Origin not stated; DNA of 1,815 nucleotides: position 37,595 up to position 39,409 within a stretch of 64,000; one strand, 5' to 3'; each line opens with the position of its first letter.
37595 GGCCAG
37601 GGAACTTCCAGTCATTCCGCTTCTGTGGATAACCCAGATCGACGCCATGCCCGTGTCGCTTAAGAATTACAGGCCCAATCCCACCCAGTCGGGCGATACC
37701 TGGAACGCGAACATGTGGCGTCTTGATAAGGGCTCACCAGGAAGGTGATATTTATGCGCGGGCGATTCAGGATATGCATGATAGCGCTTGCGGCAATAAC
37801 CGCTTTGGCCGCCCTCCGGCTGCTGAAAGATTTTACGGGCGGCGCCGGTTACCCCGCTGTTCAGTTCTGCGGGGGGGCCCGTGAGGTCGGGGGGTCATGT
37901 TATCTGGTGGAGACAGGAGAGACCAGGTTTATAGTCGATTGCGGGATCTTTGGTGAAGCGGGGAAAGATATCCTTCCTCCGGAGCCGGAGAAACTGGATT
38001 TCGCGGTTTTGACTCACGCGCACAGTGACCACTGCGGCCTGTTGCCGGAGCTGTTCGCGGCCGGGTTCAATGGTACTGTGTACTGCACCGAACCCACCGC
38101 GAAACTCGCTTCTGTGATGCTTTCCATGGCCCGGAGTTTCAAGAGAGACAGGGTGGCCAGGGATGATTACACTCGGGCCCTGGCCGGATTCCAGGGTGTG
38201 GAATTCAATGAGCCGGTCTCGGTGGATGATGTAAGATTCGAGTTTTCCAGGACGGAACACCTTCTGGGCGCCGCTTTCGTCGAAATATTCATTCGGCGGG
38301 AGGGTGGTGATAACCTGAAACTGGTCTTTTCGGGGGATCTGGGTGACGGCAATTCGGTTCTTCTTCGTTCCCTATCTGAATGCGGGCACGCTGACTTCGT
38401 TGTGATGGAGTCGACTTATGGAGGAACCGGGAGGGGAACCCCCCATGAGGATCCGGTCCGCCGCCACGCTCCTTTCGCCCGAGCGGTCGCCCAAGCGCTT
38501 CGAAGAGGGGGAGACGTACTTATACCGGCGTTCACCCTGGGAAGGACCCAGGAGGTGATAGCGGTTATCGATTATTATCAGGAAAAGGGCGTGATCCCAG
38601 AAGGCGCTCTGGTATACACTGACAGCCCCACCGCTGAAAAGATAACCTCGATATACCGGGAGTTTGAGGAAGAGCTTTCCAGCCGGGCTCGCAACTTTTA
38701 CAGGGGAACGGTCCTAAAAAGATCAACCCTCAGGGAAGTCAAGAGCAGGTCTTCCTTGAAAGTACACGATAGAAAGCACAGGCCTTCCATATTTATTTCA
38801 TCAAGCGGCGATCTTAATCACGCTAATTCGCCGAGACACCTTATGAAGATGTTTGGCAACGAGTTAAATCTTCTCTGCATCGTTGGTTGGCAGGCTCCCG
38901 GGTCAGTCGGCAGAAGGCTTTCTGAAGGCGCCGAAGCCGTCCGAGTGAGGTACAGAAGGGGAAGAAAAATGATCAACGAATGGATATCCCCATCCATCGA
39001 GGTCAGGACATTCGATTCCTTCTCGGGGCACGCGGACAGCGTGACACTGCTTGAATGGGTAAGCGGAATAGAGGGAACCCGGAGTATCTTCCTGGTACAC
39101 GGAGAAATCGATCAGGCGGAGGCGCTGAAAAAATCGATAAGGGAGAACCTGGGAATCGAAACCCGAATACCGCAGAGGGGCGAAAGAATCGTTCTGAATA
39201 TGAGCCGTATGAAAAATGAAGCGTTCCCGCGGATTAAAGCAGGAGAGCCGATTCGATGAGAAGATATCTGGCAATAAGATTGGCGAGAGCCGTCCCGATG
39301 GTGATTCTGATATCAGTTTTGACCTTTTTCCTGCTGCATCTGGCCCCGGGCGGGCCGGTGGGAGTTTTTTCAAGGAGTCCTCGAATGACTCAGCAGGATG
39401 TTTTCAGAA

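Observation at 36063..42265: Peptide-type ABC importer operon lacking ATPase genes, with a signal-anchored beta-CASP MBL nuclease inserted between the binding protein and the permeases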

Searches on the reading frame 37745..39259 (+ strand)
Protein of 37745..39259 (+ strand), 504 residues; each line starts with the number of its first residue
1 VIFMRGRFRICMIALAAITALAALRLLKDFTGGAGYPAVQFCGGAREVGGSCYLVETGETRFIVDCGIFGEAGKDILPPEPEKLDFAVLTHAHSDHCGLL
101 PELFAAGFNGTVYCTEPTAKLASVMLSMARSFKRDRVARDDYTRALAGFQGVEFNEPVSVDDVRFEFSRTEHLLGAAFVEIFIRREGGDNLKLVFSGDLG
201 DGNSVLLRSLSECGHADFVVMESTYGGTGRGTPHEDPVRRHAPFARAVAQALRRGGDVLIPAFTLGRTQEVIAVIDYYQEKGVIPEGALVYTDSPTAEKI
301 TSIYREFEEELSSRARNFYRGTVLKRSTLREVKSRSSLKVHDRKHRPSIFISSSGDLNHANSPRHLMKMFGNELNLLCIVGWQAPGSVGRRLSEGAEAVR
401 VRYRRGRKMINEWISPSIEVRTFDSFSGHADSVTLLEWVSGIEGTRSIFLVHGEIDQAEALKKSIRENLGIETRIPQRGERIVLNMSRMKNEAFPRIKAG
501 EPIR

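Call 3: search_protein_families(library=pfam, proteins=[window:37745-39259:+], max_evalue=0.01)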
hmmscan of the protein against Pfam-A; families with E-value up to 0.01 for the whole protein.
window:37745-39259:+ (504 aa): 6 families
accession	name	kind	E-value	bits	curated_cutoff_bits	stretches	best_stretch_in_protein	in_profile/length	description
PF10996.14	Beta-Casp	-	8e-21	75.2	27.7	1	268-392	1-120/120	Beta-Casp domain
PF00753.33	Lactamase_B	-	4e-15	56.7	22.7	1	47-156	3-110/196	Metallo-beta-lactamase superfamily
PF07521.17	RMMBL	-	1.6e-14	54.1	21.6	1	419-476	7-63/63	Zn-dependent metallo-hydrolase RNA specificity domain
PF12706.13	Lactamase_B_2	-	3.9e-07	30.3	27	1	60-225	1-166/200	Beta-lactamase superfamily domain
PF16661.11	Lactamase_B_6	-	0.0012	18.6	27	1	54-127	1-84/193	Metallo-beta-lactamase superfamily domain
PF13483.12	Lactamase_B_3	-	0.0055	17.1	24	1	48-98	5-51/160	Beta-lactamase superfamily domain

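Call 8: find_homologous_proteins(query=window:37754-39256:+, max_evalue=1e-10)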
Query window:37754-39256:+ (501 aa): 4609 proteins with E <= 1e-10 among 8000 candidates; the best 120 are listed.
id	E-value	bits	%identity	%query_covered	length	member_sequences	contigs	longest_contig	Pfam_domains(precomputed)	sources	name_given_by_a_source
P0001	0.0e+0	1113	100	98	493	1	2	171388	PF12706.14,PF23023.2,PF07521.18,PF10996.15,PF00753.34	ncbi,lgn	-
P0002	1.2e-258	877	78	100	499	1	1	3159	PF12706.14,PF07521.18,PF10996.15,PF00753.34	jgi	-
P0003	1.1e-186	639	59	96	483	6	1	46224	PF12706.14,PF23023.2,PF07521.18,PF10996.15,PF00753.34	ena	-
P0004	2.8e-186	638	60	96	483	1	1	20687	PF12706.14,PF07521.18,PF10996.15,PF00753.34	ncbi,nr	ncbi:MBL fold metallo-hydrolase [bacterium]|nr:MBL fold metallo-hydrolase [bacterium]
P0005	7.6e-186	637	59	96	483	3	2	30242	PF12706.14,PF23023.2,PF07521.18,PF10996.15,PF00753.34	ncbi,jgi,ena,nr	ncbi:MAG TPA: MBL fold metallo-hydrolase [Candidatus Krumholzibacteriaceae bacterium]|nr:MBL fold me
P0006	3.0e-182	625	61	90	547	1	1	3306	PF12706.14,PF07521.18,PF10996.15,PF00753.34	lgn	-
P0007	1.2e-173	596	58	96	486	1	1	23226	PF07521.18,PF10996.15,PF00753.34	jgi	jgi:metallo-beta-lactamase family protein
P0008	2.1e-171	589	55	99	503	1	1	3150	PF12706.14,PF07521.18,PF10996.15,PF00753.34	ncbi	-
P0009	7.1e-170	584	57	90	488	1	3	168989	PF12706.14,PF23023.2,PF07521.18,PF10996.15,PF00753.34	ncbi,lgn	-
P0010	1.6e-169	583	55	94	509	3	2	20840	PF12706.14,PF16661.12,PF23023.2,PF07521.18,PF10996.15,PF00753.34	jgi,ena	-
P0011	6.0e-169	581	56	90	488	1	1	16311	PF12706.14,PF07521.18,PF10996.15,PF00753.34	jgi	jgi:metallo-beta-lactamase family protein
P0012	1.2e-168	580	55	92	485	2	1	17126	PF12706.14,PF23023.2,PF07521.18,PF10996.15,PF00753.34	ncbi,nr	ncbi:MAG: MBL fold metallo-hydrolase [Candidatus Krumholzibacteriota bacterium]|nr:MBL fold metallo-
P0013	1.2e-168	580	58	89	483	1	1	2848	PF12706.14,PF07521.18,PF10996.15,PF00753.34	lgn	-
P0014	4.1e-168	578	56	90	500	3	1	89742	PF12706.14,PF07521.18,PF10996.15,PF00753.34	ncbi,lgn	-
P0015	1.2e-167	576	56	96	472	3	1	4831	PF12706.14,PF23023.2,PF07521.18,PF10996.15,PF00753.34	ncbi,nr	ncbi:MBL fold metallo-hydrolase [bacterium]|nr:MBL fold metallo-hydrolase [bacterium]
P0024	7.2e-164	564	58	89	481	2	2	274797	PF12706.14,PF07521.18,PF10996.15,PF00753.34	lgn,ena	-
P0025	4.6e-163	561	56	90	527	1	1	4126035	PF12706.14,PF07521.18,PF10996.15,PF00753.34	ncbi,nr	ncbi:MAG: MBL fold metallo-hydrolase [bacterium]|nr:MAG: MBL fold metallo-hydrolase [bacterium]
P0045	3.1e-160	552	53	97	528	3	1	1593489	PF12706.14,PF07521.18,PF10996.15,PF00753.34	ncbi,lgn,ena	-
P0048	4.4e-160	552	57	89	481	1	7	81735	PF12706.14,PF23023.2,PF13483.13,PF07521.18,PF10996.15,PF00753.34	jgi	jgi:metallo-beta-lactamase family protein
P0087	6.6e-155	534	53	90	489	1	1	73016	PF23023.2,PF07521.18,PF10996.15,PF00753.34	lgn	-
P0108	5.6e-151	522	51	93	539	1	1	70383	PF12706.14,PF07521.18,PF10996.15,PF00753.34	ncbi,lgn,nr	ncbi:MAG: MBL fold metallo-hydrolase [Candidatus Krumholzibacteriota bacterium]|nr:MBL fold metallo-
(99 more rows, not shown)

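Call 11: find_encoding_contigs(protein=P0001, flank=10000, max_places=3)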
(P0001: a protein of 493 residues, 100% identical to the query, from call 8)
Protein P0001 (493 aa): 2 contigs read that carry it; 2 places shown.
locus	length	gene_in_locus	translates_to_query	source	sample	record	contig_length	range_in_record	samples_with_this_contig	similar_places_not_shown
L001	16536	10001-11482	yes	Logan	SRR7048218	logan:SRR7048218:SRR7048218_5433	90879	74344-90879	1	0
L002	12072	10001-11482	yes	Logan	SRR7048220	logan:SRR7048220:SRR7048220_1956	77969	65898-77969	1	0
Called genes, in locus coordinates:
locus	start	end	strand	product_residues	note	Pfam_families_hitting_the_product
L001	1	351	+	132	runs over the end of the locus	PF03840:SecG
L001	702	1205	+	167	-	PF14584:DUF4446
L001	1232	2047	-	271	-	PF01694:Rhomboid, PF08551:DUF1751, PF20216:DUF6576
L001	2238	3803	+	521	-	PF07969:Amidohydro_3, PF01979:Amidohydro_1 (weak)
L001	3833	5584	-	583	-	-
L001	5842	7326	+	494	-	PF05140:ResB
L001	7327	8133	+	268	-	PF01578:Cytochrom_C_asm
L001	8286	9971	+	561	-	PF00496:SBP_bac_5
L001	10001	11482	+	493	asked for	PF00753:Lactamase_B, PF23023:Anti-Pycsar_Apyc1 (weak), PF12706:Lactamase_B_2 (weak), PF10996:Beta-Casp, PF07521:RMMBL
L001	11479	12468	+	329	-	PF19300:BPD_transp_1_N, PF00528:BPD_transp_1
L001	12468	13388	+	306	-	PF12911:OppC_N, PF00528:BPD_transp_1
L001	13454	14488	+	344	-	PF02568:ThiI (weak), PF03054:tRNA_Me_trans, PF18297:NFACT-R_2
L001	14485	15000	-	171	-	PF00293:NUDIX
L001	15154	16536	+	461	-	?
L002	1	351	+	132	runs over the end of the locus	PF03840:SecG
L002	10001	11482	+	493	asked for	PF00753:Lactamase_B, PF23023:Anti-Pycsar_Apyc1 (weak), PF12706:Lactamase_B_2 (weak), PF10996:Beta-Casp, PF07521:RMMBL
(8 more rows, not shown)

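Call 14: find_related_loci(query=A1, collection=genome_contigs, flank=8000)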
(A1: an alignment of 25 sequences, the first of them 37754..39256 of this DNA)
Query A1 (501 aa) in genome_contigs; peptide patterns used: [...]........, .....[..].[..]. (x = any residue, [..] = any of these).
600 stretches matched a pattern (row limit reached: there are more); 460 encode a relative of the query (tblastn E <= 1e-3); the best 80 are kept; 80 distinct loci.
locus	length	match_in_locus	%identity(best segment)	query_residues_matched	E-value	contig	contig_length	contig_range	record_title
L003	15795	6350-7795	60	1-483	0e+0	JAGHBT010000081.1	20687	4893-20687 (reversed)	MAG: bacterium isolate AUK263 PB_MBMC_217_c_000000000340, whole genome shotgun sequence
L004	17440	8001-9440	33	32-495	1e-78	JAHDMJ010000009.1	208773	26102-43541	MAG: Clostridia bacterium isolate R1-B15.2 k141_39547, whole genome shotgun sequence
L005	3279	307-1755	34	36-500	8e-75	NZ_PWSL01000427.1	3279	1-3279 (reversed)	MAG: Desulfonatronospira sp. isolate CSSed11_143 CS-Sed11-C77115, whole genome shotgun sequence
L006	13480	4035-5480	33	29-499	6e-72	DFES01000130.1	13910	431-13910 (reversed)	MAG TPA_asm: Selenomonadaceae bacterium UBA3796 UBA3796_contig_50151, whole genome shotgun sequence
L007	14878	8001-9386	32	30-474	1e-70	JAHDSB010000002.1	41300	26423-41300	MAG: Clostridia bacterium isolate SV3-B14.1 k141_109502, whole genome shotgun sequence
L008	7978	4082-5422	34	36-476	4e-69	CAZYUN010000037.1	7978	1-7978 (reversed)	MAG TPA_asm: uncultured Gammaproteobacteria bacterium isolate SRP192927_co2_823 genome assembly, contig: NODE_19157_leng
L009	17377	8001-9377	32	36-488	1e-68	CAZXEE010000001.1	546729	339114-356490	MAG TPA_asm: uncultured Gammaproteobacteria bacterium isolate SRP192927_co4_30 genome assembly, contig: NODE_1_length_54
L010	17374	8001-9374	33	34-482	2e-67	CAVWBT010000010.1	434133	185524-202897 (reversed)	MAG: uncultured bacterium isolate MFD09779.bin.1.133 genome assembly, contig: contig_69028, whole genome shotgun sequenc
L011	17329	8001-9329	32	36-477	3e-67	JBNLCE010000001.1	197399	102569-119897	MAG: Patescibacteria group bacterium isolate C2.bin.10.permissive NODE_1_length_197399_cov_4.905910, whole genome shotgu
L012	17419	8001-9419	32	36-490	5e-67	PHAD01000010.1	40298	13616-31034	MAG: Firmicutes bacterium HGW-Firmicutes-12 08E140C01_z5_2013_Ig3399_v2_scaffold_834, whole genome shotgun sequence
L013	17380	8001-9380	31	36-479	7e-66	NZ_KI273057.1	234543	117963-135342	Mitsuokella sp. oral taxon 131 str. W9106 Scaffold22, whole genome shotgun sequence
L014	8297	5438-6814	32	40-486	9e-66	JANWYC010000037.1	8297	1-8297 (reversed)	MAG: Aquificaceae bacterium isolate SKYG61 NODE_37_length_8297_cov_3.098540, whole genome shotgun sequence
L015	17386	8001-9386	32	36-482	3e-65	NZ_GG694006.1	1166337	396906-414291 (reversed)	Selenomonas flueggei ATCC 43531 SCAFFOLD1, whole genome shotgun sequence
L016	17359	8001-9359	34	36-474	2e-65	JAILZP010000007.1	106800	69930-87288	MAG: Peptococcaceae bacterium isolate HOT.CON.130 NODE_153_length_106800_cov_15.437759, whole genome shotgun sequence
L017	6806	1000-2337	31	36-479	6e-65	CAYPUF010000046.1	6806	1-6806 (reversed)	MAG TPA_asm: uncultured Gammaproteobacteria bacterium isolate SRP093185_co1_134 genome assembly, contig: NODE_8465_lengt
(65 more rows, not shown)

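Call 15: find_encoding_contigs(protein=P0003, flank=7000, max_places=1)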
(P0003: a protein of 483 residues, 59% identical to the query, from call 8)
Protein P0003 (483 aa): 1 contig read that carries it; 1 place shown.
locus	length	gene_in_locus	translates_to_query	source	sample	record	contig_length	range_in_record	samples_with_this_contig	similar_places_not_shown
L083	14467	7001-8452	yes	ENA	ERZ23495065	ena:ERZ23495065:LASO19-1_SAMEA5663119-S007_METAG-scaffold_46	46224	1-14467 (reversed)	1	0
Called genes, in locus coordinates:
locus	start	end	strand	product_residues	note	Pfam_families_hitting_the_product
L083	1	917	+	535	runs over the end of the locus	PF07969:Amidohydro_3, PF01979:Amidohydro_1 (weak)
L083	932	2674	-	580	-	PF05960:DUF885 (faint)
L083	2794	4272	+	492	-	PF05140:ResB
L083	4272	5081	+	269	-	PF01578:Cytochrom_C_asm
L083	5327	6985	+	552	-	PF00496:SBP_bac_5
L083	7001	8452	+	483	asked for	PF00753:Lactamase_B, PF23023:Anti-Pycsar_Apyc1 (weak), PF12706:Lactamase_B_2 (weak), PF10996:Beta-Casp, PF07521:RMMBL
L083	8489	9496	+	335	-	PF19300:BPD_transp_1_N, PF00528:BPD_transp_1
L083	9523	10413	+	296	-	PF12911:OppC_N, PF00528:BPD_transp_1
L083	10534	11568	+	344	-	PF03054:tRNA_Me_trans, PF18297:NFACT-R_2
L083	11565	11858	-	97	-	PF00293:NUDIX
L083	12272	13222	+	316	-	PF00294:PfkB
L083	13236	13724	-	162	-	PF00149:Metallophos, PF12850:Metallophos_2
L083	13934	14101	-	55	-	PF10543:ORF6N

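Call 16: find_encoding_contigs(protein=P0009, flank=7000, max_places=1)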
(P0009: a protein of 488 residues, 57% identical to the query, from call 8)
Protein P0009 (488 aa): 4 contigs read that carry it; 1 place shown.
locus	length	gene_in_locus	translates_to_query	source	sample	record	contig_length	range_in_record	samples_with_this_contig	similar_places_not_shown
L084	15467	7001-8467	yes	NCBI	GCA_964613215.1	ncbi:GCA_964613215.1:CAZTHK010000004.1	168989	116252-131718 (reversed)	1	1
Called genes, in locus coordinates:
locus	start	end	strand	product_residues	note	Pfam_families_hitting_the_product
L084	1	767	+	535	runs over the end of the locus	PF07969:Amidohydro_3, PF01979:Amidohydro_1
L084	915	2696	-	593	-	PF05960:DUF885 (weak)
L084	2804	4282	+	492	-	PF05140:ResB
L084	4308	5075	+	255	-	PF01578:Cytochrom_C_asm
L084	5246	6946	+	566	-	PF00496:SBP_bac_5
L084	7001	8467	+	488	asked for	PF00753:Lactamase_B, PF23023:Anti-Pycsar_Apyc1 (weak), PF12706:Lactamase_B_2 (faint), PF10996:Beta-Casp, PF07521:RMMBL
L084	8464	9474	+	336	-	PF19300:BPD_transp_1_N, PF00528:BPD_transp_1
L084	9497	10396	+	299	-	PF12911:OppC_N (weak), PF00528:BPD_transp_1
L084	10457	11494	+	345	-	PF02568:ThiI (weak), PF03054:tRNA_Me_trans, PF18297:NFACT-R_2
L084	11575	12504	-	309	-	-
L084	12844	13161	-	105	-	-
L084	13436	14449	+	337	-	PF01180:DHO_dh (weak)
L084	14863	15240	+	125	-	PF13481:AAA_25 (weak), PF06745:ATPase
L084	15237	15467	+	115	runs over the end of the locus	PF07689:KaiB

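Call 17: find_encoding_contigs(protein=P0025, flank=7000, max_places=1)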
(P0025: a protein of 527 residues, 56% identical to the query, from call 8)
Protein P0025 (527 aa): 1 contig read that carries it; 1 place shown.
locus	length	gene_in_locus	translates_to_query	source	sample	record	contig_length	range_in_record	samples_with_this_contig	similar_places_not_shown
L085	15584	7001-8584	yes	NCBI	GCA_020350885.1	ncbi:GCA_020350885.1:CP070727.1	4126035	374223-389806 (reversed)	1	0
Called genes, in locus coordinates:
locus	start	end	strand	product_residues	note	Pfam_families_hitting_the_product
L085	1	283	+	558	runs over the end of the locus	PF07969:Amidohydro_3, PF01979:Amidohydro_1 (weak)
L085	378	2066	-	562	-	PF05960:DUF885 (faint)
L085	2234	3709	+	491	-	PF05140:ResB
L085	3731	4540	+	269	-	PF01578:Cytochrom_C_asm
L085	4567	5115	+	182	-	PF00881:Nitroreductase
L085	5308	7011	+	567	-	PF00496:SBP_bac_5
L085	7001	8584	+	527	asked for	PF00753:Lactamase_B, PF12706:Lactamase_B_2 (weak), PF10996:Beta-Casp, PF07521:RMMBL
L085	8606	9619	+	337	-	PF19300:BPD_transp_1_N, PF00528:BPD_transp_1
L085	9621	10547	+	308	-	PF00528:BPD_transp_1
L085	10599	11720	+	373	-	PF02568:ThiI (weak), PF03054:tRNA_Me_trans, PF18297:NFACT-R_2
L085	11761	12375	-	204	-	PF00293:NUDIX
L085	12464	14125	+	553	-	PF02554:CstA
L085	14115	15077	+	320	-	PF00294:PfkB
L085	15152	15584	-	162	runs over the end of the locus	PF00149:Metallophos, PF12850:Metallophos_2, PF14582:Metallophos_3 (faint)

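Call 18: find_encoding_contigs(protein=P0045, flank=7000, max_places=1)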
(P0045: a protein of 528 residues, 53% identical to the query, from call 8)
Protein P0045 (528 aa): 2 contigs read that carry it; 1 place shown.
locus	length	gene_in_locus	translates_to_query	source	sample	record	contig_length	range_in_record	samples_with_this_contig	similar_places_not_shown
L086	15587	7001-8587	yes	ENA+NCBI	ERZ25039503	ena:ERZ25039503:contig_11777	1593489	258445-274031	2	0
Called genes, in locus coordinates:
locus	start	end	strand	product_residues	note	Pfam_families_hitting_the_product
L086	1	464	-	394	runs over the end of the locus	PF05960:DUF885 (faint)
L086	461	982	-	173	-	-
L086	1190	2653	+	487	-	PF05140:ResB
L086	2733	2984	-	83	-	-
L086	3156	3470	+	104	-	PF01578:Cytochrom_C_asm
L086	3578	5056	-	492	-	PF13860:FlgD_ig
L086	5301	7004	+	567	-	PF00496:SBP_bac_5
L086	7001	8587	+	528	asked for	PF00753:Lactamase_B, PF12706:Lactamase_B_2 (weak), PF10996:Beta-Casp, PF07521:RMMBL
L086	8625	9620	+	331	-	PF19300:BPD_transp_1_N, PF00528:BPD_transp_1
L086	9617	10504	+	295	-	PF00528:BPD_transp_1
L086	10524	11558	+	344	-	PF02568:ThiI, PF03054:tRNA_Me_trans (weak), PF18297:NFACT-R_2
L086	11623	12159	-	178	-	PF00293:NUDIX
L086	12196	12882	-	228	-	PF13505:OMP_b-brl, PF13568:OMP_b-brl_2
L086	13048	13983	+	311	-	PF00294:PfkB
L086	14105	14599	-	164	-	PF00149:Metallophos, PF12850:Metallophos_2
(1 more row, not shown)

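Call 19: search_solved_structures(query=window:37754-39256:+, max_evalue=0.00001)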
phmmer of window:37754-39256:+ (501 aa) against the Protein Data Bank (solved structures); distinct sequences matched with E-value up to 0.00001: 27.
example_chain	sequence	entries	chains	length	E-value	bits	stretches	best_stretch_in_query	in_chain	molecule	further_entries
2xr1_A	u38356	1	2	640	2.3e-51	178.1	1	27-473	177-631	CLEAVAGE AND POLYADENYLATION SPECIFICITY FACTOR 100 KD SUBUNIT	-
2dkf_A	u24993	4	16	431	4.5e-50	173.8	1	39-476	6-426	metallo-beta-lactamase superfamily protein | Ribonuclease TTHA0252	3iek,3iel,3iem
2ycb_A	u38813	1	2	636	1.3e-49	172.3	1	38-478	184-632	CLEAVAGE AND POLYADENYLATION SPECIFICITY FACTOR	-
3idz_A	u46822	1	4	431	1.6e-49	172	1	39-476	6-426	Ribonuclease TTHA0252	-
3ie0_A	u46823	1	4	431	3e-49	171.1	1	39-476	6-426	Ribonuclease TTHA0252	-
3ie1_A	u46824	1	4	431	1.1e-48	169.2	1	39-476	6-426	Ribonuclease TTHA0252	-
3a4y_A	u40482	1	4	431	1.1e-48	169.2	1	39-476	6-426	Ribonuclease TTHA0252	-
3ie2_A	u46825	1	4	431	1.4e-48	168.9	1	39-476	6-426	Ribonuclease TTHA0252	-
3af5_A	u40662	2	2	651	2.7e-44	154.8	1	38-478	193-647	Putative uncharacterized protein PH1404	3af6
8yhd_H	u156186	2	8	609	9.6e-44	152.9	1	36-474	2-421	a protein | Cas14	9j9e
8yhe_H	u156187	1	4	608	3.1e-42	148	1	36-474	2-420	protein structure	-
21bh_H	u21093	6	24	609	3e-41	144.7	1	36-474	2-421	a protein | Protein structure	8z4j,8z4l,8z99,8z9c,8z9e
9bct_J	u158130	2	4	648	1e-40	142.9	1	38-478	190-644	Transcription termination factor FttA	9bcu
7pks_k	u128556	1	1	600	6.1e-36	127.2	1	39-483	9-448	Integrator complex subunit 11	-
8r22_C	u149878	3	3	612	6.2e-36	127.2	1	39-483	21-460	Integrator complex subunit 11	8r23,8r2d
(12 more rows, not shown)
